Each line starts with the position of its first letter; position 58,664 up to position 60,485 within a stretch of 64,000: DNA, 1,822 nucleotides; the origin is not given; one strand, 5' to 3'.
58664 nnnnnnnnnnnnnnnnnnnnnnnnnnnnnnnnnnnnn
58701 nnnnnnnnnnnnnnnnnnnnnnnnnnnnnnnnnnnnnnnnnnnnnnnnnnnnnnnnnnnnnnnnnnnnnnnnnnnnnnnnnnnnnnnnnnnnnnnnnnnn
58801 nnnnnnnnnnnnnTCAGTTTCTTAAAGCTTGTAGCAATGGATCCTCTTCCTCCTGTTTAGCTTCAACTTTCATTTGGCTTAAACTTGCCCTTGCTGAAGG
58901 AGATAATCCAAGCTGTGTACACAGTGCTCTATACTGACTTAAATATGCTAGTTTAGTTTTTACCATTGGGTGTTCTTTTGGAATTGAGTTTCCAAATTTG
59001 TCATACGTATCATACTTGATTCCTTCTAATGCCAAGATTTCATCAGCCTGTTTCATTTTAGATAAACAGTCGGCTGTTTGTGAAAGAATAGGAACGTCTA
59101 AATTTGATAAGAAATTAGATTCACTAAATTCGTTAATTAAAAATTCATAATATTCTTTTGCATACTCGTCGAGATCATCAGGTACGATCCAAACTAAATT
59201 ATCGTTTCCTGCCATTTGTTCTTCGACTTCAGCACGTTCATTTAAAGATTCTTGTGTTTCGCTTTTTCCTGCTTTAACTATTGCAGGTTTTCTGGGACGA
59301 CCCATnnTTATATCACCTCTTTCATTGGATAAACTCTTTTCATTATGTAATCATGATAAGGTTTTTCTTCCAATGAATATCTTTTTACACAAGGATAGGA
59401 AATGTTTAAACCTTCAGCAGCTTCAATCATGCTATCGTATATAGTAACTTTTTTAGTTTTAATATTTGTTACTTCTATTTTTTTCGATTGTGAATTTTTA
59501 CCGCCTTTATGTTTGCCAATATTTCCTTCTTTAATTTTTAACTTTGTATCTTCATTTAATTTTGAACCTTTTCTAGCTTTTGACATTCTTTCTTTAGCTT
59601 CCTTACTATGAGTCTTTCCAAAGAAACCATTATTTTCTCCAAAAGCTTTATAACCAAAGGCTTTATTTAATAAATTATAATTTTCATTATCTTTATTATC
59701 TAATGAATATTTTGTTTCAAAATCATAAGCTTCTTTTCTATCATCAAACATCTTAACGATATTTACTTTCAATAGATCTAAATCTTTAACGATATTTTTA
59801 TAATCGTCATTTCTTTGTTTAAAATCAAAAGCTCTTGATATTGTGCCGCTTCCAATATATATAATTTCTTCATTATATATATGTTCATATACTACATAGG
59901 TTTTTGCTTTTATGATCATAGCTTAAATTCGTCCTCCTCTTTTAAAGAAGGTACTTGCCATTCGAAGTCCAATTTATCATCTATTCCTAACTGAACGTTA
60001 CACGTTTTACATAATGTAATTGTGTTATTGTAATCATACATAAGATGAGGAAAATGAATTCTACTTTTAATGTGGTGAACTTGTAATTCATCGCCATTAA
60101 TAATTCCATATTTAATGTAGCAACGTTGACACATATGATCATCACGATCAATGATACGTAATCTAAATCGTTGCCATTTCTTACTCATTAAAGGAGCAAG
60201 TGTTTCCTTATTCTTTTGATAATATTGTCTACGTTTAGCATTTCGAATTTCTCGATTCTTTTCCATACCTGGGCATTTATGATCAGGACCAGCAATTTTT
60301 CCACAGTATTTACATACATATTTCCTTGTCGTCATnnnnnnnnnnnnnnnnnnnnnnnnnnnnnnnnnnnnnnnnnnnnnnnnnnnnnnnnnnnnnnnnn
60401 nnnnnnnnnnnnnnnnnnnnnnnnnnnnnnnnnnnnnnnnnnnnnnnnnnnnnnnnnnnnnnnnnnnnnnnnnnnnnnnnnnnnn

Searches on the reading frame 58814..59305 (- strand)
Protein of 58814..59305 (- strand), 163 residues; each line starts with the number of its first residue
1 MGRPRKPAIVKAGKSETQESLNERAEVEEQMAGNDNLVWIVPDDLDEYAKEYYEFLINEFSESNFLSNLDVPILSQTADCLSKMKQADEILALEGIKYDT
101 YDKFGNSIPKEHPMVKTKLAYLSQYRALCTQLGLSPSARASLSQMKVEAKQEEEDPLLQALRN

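Call 99: search_solved_structures(query=window:58814-59305:-, max_evalue=1, show_alignments=2)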
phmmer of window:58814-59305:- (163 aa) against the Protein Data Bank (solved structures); distinct sequences matched with E-value up to 1: 1.
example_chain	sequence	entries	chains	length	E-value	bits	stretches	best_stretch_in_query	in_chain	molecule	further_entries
6kk9_O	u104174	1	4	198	0.4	14.1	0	8-31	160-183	Outer Surface Protein A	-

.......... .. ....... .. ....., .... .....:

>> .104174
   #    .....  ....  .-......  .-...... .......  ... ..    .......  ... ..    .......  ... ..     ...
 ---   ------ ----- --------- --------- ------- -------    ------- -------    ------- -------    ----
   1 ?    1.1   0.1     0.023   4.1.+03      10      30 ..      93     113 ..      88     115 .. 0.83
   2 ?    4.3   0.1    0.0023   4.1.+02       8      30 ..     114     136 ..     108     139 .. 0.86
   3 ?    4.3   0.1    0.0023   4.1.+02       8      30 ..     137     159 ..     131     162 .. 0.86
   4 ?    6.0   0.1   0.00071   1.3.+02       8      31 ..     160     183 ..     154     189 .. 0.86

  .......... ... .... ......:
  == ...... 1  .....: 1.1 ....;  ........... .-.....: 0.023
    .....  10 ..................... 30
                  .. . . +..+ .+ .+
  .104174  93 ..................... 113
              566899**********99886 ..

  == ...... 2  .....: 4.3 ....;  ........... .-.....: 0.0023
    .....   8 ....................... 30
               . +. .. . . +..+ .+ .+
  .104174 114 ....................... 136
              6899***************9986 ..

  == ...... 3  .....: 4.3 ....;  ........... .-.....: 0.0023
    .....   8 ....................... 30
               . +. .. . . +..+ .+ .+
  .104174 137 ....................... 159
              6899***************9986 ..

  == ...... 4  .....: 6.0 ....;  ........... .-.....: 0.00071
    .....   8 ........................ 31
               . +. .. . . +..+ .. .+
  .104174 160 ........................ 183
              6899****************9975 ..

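Call 100: find_homologous_proteins(query=window:58814-59305:-, max_evalue=0.00001)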
Query window:58814-59305:- (163 aa): 169 proteins with E <= 0.00001 among 216 candidates; the best 120 are listed.
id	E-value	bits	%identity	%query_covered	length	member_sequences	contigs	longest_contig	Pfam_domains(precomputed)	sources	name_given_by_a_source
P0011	6.3e-98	343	97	100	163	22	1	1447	PF05119.18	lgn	-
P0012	3.1e-89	315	88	100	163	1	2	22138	PF05119.18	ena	-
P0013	3.1e-89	315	88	100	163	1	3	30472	PF05119.18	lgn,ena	-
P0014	3.9e-89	314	88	100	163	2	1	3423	PF05119.18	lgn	-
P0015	1.4e-87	309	86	100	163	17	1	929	PF05119.18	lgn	-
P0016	1.3e-86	306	86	99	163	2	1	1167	PF05119.18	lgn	-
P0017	2.2e-84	299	86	98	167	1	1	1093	PF05119.18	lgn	-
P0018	4.1e-78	279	77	100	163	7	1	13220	PF05119.18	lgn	-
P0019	5.3e-77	275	77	100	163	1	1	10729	PF05119.18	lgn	-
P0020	7.6e-77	275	77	100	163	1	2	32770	PF05119.18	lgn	-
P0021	1.1e-76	274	77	99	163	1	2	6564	PF05119.18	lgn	-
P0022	7.9e-67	242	70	99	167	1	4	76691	PF05119.18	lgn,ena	-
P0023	1.6e-66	241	70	99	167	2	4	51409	PF05119.18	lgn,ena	-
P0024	1.6e-66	241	70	99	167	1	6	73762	PF05119.18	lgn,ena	-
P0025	2.2e-66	241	70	99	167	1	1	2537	PF05119.18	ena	-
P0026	2.2e-66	241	70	99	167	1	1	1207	PF05119.18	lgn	-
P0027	5.8e-66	239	70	99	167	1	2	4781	PF05119.18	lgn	-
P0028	5.8e-66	239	70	99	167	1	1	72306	PF05119.18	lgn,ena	-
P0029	7.7e-66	239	69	99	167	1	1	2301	PF05119.18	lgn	-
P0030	1.0e-65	238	69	99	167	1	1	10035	PF05119.18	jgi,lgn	jgi:P27 family predicted phage terminase small subunit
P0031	1.5e-65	238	69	99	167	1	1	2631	PF05119.18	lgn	-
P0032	2.5e-65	237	70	99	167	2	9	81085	PF05119.18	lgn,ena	-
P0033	2.5e-65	237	69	99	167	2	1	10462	PF05119.18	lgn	-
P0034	7.7e-63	229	68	98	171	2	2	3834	PF05119.18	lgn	-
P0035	1.1e-62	228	68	98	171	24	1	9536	PF05119.18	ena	-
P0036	5.3e-62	226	65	99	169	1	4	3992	PF05119.18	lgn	-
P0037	3.2e-61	224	65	99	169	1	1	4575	PF05119.18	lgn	-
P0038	4.2e-61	223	65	99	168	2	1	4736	PF05119.18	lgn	-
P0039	5.0e-61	223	65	99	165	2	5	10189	PF05119.18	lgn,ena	-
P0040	5.4e-61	223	65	99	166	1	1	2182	PF05119.18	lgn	-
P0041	4.6e-60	220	63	100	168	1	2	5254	PF05119.18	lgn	-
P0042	4.8e-60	220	64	100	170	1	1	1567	PF05119.18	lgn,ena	-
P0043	5.5e-60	220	63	100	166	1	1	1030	PF05119.18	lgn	-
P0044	7.5e-60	219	63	100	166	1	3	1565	PF05119.18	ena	-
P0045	7.7e-60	219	63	99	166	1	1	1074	PF05119.18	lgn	-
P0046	8.5e-60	219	63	100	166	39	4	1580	PF05119.18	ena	-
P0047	1.8e-59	218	62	100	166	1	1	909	PF05119.18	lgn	-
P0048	1.8e-59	218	62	100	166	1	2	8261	PF05119.18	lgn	-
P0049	3.7e-59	217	64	99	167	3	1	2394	PF05119.18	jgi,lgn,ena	-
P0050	8.4e-59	216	62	100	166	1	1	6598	PF05119.18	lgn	-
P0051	8.5e-58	213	62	99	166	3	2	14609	PF05119.18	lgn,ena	-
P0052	3.4e-57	211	61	99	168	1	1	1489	PF05119.18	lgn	-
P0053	7.4e-57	210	60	99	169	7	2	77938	PF05119.18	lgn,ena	-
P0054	6.5e-56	207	61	98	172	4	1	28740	PF05119.18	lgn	-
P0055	5.6e-55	204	57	100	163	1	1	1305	PF05119.18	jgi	jgi:P27 family predicted phage terminase small subunit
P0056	1.1e-54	203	60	100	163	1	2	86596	PF05119.18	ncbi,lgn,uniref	ncbi:phage terminase small subunit P27 family [Bacillus sp. FSL R10-2789]|uniref:phage terminase sma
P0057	1.3e-54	202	60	100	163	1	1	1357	PF05119.18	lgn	-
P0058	1.7e-54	202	60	100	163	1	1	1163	PF05119.18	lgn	-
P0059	1.9e-54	202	60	99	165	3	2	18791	PF05119.18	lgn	-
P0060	4.1e-54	201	58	100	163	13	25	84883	PF05119.18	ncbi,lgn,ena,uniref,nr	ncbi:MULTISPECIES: phage terminase small subunit P27 family [Bacillus]|uniref:phage terminase small 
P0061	4.6e-54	201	60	100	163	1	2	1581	PF05119.18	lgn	-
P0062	5.2e-54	200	60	100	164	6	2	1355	PF05119.18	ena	-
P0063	2.7e-53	198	59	100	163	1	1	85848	PF05119.18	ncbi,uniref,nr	ncbi:phage terminase small subunit P27 family [Bacillus wiedmannii]|uniref:phage terminase small sub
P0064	3.2e-53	198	59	100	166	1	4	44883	PF05119.18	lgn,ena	-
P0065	1.7e-52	195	59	99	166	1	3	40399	PF05119.18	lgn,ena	-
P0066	2.0e-52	195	59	99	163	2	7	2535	PF05119.18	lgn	-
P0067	5.6e-52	194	58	100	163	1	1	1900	PF05119.18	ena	-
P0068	5.6e-52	194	59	100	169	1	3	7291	PF05119.18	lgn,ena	-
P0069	6.1e-52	194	60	100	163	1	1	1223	PF05119.18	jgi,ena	-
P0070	7.4e-52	193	58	100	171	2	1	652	PF05119.18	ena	-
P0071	8.1e-52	193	58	99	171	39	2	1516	PF05119.18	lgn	-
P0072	9.1e-52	193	56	100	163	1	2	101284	PF05119.18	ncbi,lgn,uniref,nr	ncbi:phage terminase small subunit P27 family [Priestia megaterium]|uniref:phage terminase small sub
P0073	9.2e-52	193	59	99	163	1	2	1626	PF05119.18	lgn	-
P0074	1.1e-51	193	54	99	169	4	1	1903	PF05119.18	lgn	-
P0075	1.3e-51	193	56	100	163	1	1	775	PF05119.18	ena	-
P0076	1.7e-51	192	57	99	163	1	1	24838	PF05119.18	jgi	jgi:P27 family predicted phage terminase small subunit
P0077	2.1e-51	192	57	100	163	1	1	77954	PF05119.18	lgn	-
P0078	3.7e-51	191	56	100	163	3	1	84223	PF05119.18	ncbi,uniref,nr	ncbi:phage terminase small subunit P27 family [Bacillus wiedmannii]|uniref:phage terminase small sub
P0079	4.0e-51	191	57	99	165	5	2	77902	PF05119.18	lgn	-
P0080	4.1e-51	191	56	100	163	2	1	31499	PF05119.18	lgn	-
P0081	5.9e-51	190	59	100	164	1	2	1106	PF05119.18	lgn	-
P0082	7.3e-51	190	58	100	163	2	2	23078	PF05119.18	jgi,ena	-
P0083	1.7e-50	189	56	99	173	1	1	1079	PF05119.18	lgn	-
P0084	1.9e-50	189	57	99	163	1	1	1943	PF05119.18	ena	-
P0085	2.0e-50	189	58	100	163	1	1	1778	PF05119.18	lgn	-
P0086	2.1e-50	189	56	100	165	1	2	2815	PF05119.18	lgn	-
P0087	2.4e-50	189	56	100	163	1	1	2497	PF05119.18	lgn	-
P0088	3.1e-50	188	56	100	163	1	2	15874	PF05119.18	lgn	-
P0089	3.4e-50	188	56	100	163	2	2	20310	PF05119.18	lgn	-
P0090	3.9e-50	188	57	99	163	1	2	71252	PF05119.18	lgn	-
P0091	4.8e-50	188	53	99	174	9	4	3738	PF05119.18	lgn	-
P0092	5.4e-50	187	58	100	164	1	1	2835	PF05119.18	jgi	jgi:P27 family predicted phage terminase small subunit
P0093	6.6e-50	187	53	99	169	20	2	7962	PF05119.18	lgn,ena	-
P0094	8.1e-50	187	56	100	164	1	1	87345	PF05119.18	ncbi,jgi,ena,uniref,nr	ncbi:phage terminase small subunit P27 family [Priestia megaterium]|uniref:phage terminase small sub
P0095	9.7e-50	187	57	99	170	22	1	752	PF05119.18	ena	-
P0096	1.2e-49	186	56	100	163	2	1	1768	PF05119.18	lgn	-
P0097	2.1e-49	185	55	100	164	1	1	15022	PF05119.18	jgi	jgi:P27 family predicted phage terminase small subunit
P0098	2.9e-49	185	58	99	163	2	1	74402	PF05119.18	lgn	-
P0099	3.4e-49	185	53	98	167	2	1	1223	PF05119.18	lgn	-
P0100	3.9e-49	185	56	100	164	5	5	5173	PF05119.18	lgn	-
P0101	5.1e-49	184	57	99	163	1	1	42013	PF05119.18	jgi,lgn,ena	-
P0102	5.6e-49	184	58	99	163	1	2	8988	PF05119.18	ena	-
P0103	7.0e-49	184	55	100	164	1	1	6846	PF05119.18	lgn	-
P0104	8.1e-49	184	55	100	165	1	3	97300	PF05119.18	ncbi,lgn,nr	ncbi:MAG TPA: phage terminase small subunit P27 family [Pseudoneobacillus sp.]|nr:phage terminase sm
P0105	1.0e-48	183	56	100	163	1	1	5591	PF05119.18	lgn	-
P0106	1.9e-48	182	53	99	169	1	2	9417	PF05119.18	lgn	-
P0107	3.4e-48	182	58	99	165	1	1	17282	PF05119.18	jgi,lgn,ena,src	-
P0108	5.0e-48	181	57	99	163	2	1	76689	PF05119.18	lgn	-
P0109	5.3e-48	181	54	99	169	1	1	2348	PF05119.18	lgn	-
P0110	1.3e-47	180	66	80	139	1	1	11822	PF05119.18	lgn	-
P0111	1.6e-47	179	55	99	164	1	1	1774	PF05119.18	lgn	-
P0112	1.9e-47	179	56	99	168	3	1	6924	PF05119.18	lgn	-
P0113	2.0e-47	179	54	100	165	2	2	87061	PF05119.18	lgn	-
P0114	2.5e-47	179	55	99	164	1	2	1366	PF05119.18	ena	-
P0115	3.3e-47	178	55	100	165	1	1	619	PF05119.18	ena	-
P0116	3.6e-47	178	53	99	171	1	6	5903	PF05119.18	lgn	-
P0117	3.9e-47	178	55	99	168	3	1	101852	PF05119.18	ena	-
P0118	3.9e-47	178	52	99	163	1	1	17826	PF05119.18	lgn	-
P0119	4.3e-47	178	53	99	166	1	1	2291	PF05119.18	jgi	jgi:P27 family predicted phage terminase small subunit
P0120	7.1e-47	177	53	100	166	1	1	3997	PF05119.18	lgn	-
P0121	1.6e-46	176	51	98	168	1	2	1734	PF05119.18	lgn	-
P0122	2.1e-46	176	52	100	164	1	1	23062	PF05119.18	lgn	-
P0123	3.7e-46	175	55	99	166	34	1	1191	PF05119.18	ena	-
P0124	6.0e-46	174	53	100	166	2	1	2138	PF05119.18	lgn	-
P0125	8.3e-46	174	53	100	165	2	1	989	PF05119.18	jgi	jgi:P27 family predicted phage terminase small subunit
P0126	8.4e-46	174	52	100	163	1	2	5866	PF05119.18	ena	-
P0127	1.0e-45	173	51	100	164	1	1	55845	PF05119.18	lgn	-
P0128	1.1e-45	173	52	100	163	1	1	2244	PF05119.18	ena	-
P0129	1.2e-45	173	55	93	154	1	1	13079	PF05119.18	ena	-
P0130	1.3e-45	173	53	99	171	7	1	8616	PF05119.18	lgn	-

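Call 107: predict_structure(alignment_id=A4)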
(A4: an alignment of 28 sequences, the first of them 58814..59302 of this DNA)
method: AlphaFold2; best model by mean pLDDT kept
length: 162 residues; sequences in the alignment: 28
mean_pLDDT: 79.7   pTM: 0.66
mean pLDDT of the five models: 79.7, 74.9, 74.4, 73.1, 72.6
residues with pLDDT >= 90: 72; 70-90: 37; 50-70: 49; < 50: 4
segments of 3 or more residues with pLDDT < 50: none
pLDDT, mean of each block of 10 residues (from residue 1): 57 64 71 84 94 89 79 94 96 93 93 95 88 67 61 55 52
secondary structure, 60 per line:
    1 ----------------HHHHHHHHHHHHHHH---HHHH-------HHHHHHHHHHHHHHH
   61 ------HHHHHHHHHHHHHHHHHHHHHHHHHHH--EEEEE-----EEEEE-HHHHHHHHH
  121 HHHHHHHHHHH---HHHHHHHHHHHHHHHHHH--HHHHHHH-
elements in order: H17-31 H35-38 H46-60 H67-93 E96-100 E106-110 H112-131 H135-152 H155-161

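Call 109: fold_search(model_id=the predicted structure, library=pdb)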
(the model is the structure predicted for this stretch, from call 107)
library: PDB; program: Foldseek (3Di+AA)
matches with E <= 10: 321; with E <= 0.001: 0
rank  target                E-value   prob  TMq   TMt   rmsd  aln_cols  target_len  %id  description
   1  3eco_A                2.3e-01  0.18  0.20  0.23  17.5       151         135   17  Crystal structure of MepR, a transcription regulator of the Staphylococcus aureus multidrug efflux pump MepA (released 2009-02-10)
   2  6wq2_A                3.3e-01  0.23  0.20  0.21  16.4       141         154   13  Cryo-EM of the S. islandicus filamentous virus, SIFV (released 2020-07-29)
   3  3vr5_G                4.4e-01  0.08  0.15  0.15  25.0       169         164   15  Crystal structure of nucleotide-free Enterococcus hirae V1-ATPase [eV1(L)] (released 2013-01-16)
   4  9z7p_A                4.7e-01  0.14  0.19  0.17  22.1       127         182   10  Stable open sheep connexin-46 in amphipol at low pH (released 2026-01-28)
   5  1mnm_B                4.9e-01  0.41  0.18  0.33  15.4        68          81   18  YEAST MATALPHA2/MCM1/DNA TERNARY TRANSCRIPTION COMPLEX CRYSTAL STRUCTURE (released 1998-03-18)
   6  7jn1_A                6.2e-01  0.15  0.18  0.16  11.5       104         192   12  Sheep Connexin-46 at 2.5 angstroms resolution, Lipid Class 3 (released 2020-09-09)
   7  8xh9_A                6.2e-01  0.11  0.17  0.17  12.7       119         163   10  Human Cx36/GJD2 (Ala14 deletion mutant) gap junction channel prepared with mefloquine, showing no bound mefloquine (released 2024-11-06)
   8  7xqb_A                6.6e-01  0.16  0.19  0.16  12.7       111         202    8  Structure of connexin43/Cx43/GJA1 gap junction intercellular channel in POPE/CHS nanodiscs at pH ~8.0 (released 2023-02-01)
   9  3k0l_A                6.6e-01  0.11  0.17  0.19  16.9       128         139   16  Crystal Structure of Putative MarR Family Transcriptional Regulator from Acinetobacter sp. ADP (released 2009-10-13)
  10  3k0l_B                7.0e-01  0.06  0.15  0.16  15.8       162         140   15  Crystal Structure of Putative MarR Family Transcriptional Regulator from Acinetobacter sp. ADP (released 2009-10-13)
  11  3cjn                  7.9e-01  0.12  0.16  0.18  15.2       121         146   14  Crystal structure of transcriptional regulator, MarR family, from Silicibacter pomeroyi (released 2008-03-25)
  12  7xq9_A                8.3e-01  0.14  0.19  0.16  13.0       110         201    9  Structure of connexin43/Cx43/GJA1 gap junction intercellular channel in GDN detergents at pH ~8.0 (released 2023-01-25)
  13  3bro_B                8.3e-01  0.08  0.18  0.20  15.9       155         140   15  Crystal structure of the transcription regulator MarR from Oenococcus oeni PSU-1 (released 2008-01-15)
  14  1hbx_B                8.8e-01  0.28  0.18  0.31  15.1        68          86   16  Ternary Complex of SAP-1 and SRF with specific SRE DNA (released 2001-06-27)
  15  4l9v                  8.8e-01  0.08  0.18  0.21  18.3       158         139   14  Crystal structure of Se-Met derivative MepR F27L mutant from multidrug resistant S. aureus clinical isolate (released 2013-09-11)
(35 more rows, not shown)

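Call 112: search_solved_structures(query=A4, max_evalue=10, show_alignments=2)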
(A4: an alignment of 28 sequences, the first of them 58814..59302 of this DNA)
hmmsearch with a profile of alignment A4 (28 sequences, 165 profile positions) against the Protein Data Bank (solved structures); distinct sequences matched with E-value up to 10: 4.
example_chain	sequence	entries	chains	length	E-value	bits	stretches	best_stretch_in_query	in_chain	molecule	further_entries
7qnl_AAA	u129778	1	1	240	0.43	13.3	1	28-79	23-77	DARPIN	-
2riq_A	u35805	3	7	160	0.76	12.6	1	13-49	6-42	Poly [ADP-ribose] polymerase 1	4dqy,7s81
6ifk_H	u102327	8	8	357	1.2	11.9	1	21-106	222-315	Type III-A CRISPR-associated RAMP protein Csm5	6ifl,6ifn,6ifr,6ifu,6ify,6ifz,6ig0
9no4_H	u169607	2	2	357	1.5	11.6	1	22-94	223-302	CRISPR system Cms protein Csm5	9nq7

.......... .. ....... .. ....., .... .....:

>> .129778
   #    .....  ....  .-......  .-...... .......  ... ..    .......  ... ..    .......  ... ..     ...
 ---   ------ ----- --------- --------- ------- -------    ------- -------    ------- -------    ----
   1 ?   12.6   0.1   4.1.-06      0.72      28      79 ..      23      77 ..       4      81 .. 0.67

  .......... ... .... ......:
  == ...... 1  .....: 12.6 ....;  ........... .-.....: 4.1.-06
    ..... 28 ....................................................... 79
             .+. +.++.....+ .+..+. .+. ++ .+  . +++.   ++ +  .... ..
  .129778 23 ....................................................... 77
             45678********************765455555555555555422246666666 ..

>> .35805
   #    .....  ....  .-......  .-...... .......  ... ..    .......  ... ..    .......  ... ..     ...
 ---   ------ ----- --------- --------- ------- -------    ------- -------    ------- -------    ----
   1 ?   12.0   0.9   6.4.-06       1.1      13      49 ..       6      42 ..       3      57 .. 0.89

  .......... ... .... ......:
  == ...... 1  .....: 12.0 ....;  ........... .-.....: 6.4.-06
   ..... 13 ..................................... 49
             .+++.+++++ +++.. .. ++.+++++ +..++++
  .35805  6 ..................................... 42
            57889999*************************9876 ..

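Call 115: find_encoding_contigs(protein=P0032, flank=8000, max_places=5)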
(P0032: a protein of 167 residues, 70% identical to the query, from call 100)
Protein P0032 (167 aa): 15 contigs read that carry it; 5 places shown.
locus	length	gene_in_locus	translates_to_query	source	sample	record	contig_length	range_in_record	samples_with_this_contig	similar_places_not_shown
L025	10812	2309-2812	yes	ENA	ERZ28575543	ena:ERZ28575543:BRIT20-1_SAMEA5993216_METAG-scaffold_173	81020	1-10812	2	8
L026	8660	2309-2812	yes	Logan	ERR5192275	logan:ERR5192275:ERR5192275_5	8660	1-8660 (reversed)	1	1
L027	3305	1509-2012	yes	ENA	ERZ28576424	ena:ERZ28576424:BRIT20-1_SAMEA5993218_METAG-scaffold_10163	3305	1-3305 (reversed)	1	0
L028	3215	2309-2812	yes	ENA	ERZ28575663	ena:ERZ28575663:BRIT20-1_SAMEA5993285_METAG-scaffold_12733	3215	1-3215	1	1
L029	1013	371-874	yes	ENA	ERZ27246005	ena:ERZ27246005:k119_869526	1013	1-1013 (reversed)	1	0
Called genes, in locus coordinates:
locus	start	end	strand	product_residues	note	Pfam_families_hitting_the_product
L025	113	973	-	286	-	-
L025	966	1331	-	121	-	-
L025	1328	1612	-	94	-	-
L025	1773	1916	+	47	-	-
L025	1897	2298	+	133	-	PF01844:HNH (weak)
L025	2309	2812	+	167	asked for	PF05119:Terminase_4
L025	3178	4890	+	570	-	PF03354:TerL_ATPase, PF20441:TerL_nuclease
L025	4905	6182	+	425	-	PF04860:Phage_portal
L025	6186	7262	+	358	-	PF04586:Peptidase_S78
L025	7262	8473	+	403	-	PF05065:Phage_capsid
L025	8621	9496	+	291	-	-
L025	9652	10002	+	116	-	PF05135:Phage_connect_1, PF24163:HCP (faint)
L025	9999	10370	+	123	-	PF05521:Phage_HCP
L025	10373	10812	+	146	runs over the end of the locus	PF04883:HK97-gp10_like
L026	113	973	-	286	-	-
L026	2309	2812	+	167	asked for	PF05119:Terminase_4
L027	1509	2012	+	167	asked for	PF05119:Terminase_4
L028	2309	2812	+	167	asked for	PF05119:Terminase_4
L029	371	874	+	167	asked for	PF05119:Terminase_4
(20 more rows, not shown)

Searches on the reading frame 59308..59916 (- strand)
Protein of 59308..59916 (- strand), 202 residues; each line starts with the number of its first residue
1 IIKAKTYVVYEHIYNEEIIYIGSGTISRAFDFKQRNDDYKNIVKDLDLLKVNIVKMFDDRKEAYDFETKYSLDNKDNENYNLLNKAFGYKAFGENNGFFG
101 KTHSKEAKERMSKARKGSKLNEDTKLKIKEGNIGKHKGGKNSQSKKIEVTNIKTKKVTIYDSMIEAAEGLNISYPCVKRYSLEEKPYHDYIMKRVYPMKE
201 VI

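Call 122: search_protein_families(library=pfam, proteins=[window:59308-59916:-], max_evalue=0.01)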
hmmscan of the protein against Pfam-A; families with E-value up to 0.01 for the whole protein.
window:59308-59916:- (202 aa): 2 families
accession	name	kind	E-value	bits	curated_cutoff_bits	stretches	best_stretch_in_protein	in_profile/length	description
PF07453.19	NUMOD1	-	1.4e-06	28.8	22.8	1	145-180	1-36/37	NUMOD1 domain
PF07460.16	NUMOD3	-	5.1e-06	26.8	20.4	2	93-112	18-37/37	NUMOD3 motif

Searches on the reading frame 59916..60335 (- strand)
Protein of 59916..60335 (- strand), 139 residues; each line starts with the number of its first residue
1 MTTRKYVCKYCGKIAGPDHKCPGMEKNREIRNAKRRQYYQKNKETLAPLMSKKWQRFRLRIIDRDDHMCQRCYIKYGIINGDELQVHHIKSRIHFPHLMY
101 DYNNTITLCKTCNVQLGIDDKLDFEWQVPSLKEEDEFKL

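Call 122: search_protein_families(library=pfam, proteins=[window:59916-60335:-], max_evalue=0.01)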
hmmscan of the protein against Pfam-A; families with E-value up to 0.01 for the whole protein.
window:59916-60335:- (139 aa): 2 families
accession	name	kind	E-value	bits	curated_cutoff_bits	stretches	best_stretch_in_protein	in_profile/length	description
PF01844.29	HNH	-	1e-08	35.7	21.4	1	69-116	1-44/47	HNH endonuclease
PF14471.11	DUF4428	-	0.009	16.3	27.8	0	64-90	18-49/51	Domain of unknown function (DUF4428)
